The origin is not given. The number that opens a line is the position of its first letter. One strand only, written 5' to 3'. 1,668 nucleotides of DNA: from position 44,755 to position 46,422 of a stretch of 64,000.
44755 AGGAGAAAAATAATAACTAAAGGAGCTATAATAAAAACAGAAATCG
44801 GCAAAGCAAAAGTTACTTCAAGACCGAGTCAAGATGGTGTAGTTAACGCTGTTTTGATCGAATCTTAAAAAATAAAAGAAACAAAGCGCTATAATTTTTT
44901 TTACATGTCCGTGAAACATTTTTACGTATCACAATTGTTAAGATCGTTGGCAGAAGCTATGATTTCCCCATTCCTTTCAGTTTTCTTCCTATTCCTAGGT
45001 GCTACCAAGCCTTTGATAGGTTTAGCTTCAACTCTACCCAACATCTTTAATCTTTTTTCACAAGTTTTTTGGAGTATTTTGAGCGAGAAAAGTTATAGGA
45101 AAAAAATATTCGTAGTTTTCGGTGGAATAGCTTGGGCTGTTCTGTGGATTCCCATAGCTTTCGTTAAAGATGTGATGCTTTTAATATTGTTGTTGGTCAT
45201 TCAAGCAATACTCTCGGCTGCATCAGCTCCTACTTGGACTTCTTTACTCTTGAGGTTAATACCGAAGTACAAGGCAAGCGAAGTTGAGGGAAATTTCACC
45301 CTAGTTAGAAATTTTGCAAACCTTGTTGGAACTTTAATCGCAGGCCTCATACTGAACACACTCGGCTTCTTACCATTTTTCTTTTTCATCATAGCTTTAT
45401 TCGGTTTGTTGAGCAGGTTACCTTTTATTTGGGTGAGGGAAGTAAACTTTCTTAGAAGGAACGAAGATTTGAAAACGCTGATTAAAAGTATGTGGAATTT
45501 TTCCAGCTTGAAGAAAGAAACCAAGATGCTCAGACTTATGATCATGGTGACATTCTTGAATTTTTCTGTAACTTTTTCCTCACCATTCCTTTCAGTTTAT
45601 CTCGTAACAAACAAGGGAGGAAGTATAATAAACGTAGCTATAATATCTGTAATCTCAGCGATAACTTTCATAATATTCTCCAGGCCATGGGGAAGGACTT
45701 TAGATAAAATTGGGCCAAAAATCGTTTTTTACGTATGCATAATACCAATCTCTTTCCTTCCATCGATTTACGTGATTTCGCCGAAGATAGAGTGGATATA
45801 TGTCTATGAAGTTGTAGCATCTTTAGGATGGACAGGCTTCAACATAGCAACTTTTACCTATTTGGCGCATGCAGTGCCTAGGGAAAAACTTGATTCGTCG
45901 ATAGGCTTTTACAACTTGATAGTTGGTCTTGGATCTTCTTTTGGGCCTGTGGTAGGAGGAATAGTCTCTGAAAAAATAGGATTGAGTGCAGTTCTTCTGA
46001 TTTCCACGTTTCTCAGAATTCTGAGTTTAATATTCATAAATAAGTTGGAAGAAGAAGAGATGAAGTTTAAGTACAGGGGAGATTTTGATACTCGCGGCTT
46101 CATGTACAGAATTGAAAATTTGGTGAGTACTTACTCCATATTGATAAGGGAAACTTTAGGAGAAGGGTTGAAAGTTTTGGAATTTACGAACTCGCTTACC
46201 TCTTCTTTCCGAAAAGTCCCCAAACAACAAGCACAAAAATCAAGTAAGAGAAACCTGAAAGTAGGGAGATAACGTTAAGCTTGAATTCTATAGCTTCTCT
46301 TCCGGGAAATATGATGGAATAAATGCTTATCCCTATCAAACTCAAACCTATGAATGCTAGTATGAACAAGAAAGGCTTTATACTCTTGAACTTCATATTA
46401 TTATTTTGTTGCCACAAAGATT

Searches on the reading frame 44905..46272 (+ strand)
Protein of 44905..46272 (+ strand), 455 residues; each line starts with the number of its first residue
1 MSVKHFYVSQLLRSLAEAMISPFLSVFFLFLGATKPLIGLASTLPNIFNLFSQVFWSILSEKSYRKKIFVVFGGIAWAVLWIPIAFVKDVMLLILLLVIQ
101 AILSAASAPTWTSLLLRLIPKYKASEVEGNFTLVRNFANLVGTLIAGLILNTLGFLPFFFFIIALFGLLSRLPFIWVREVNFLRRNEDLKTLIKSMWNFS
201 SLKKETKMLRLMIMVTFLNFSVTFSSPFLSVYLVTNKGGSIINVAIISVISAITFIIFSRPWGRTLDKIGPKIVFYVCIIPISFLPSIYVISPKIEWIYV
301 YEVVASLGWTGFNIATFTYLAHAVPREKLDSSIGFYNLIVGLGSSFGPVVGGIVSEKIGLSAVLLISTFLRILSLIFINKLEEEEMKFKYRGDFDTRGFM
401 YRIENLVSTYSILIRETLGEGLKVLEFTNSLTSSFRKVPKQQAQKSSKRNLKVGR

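Call 34: search_protein_families(library=pfam, proteins=[window:44905-46272:+], max_evalue=0.00001)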
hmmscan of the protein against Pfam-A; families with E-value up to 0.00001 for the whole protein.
window:44905-46272:+ (455 aa): 2 families
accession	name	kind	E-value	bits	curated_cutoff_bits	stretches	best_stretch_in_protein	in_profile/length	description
PF07690.21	MFS_1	-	9.7e-36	123.8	33.4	2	212-378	2-171/347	Major Facilitator Superfamily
PF12832.13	MFS_1_like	-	7.9e-18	65.1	25.2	1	19-357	17-364/373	MFS_1 like family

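Call 36: find_encoding_contigs(protein=window:44905-46272:+, flank=10000, max_places=8)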
Protein window:44905-46272:+ (455 aa): no gene with exactly this product is on record in the collection.
